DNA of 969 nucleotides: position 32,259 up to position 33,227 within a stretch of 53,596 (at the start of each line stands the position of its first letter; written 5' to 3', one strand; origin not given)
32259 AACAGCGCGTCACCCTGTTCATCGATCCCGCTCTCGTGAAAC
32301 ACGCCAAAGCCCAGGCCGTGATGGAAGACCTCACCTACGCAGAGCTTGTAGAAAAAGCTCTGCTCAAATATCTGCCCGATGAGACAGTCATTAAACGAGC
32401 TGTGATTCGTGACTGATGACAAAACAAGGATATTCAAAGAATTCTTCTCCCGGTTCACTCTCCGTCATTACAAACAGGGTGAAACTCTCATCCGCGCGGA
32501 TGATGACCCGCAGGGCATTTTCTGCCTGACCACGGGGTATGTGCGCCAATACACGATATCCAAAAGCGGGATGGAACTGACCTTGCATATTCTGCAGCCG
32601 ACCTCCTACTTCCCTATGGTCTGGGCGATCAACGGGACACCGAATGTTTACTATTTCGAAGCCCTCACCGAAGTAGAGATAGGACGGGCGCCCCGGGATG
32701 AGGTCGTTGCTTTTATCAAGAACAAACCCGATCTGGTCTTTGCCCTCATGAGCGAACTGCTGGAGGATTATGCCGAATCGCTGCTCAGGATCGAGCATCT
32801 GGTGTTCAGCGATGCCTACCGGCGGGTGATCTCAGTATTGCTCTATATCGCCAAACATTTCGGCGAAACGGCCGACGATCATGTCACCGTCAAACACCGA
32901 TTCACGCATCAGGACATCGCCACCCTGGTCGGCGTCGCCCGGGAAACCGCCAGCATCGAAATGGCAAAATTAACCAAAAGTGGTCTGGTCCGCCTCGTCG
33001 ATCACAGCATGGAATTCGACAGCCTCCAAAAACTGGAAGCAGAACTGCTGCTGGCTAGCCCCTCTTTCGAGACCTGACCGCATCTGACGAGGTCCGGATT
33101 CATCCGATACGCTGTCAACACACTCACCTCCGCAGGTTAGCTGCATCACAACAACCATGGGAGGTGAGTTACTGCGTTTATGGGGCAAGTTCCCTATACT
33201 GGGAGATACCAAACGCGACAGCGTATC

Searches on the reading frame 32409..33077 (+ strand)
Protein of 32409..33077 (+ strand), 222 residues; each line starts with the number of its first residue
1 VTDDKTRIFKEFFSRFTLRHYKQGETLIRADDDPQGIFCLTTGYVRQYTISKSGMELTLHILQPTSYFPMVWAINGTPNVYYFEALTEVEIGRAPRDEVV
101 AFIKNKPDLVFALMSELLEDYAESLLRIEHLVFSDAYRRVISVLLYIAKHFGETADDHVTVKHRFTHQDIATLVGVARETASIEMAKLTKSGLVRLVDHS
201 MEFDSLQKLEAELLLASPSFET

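Call 49: search_protein_families(library=pfam, proteins=[window:32409-33077:+])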
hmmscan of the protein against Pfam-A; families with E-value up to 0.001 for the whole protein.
window:32409-33077:+ (222 aa): 3 families
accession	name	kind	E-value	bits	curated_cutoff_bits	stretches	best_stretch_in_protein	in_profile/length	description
PF00027.35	cNMP_binding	-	3.6e-15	56.1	27.5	1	19-105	2-88/89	Cyclic nucleotide-binding domain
PF13545.12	HTH_Crp_2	-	8.3e-11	42.1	27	1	139-211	2-69/70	Crp-like helix-turn-helix domain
PF00325.26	Crp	-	8.4e-05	22.7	21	1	165-193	3-31/32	Bacterial regulatory proteins, crp family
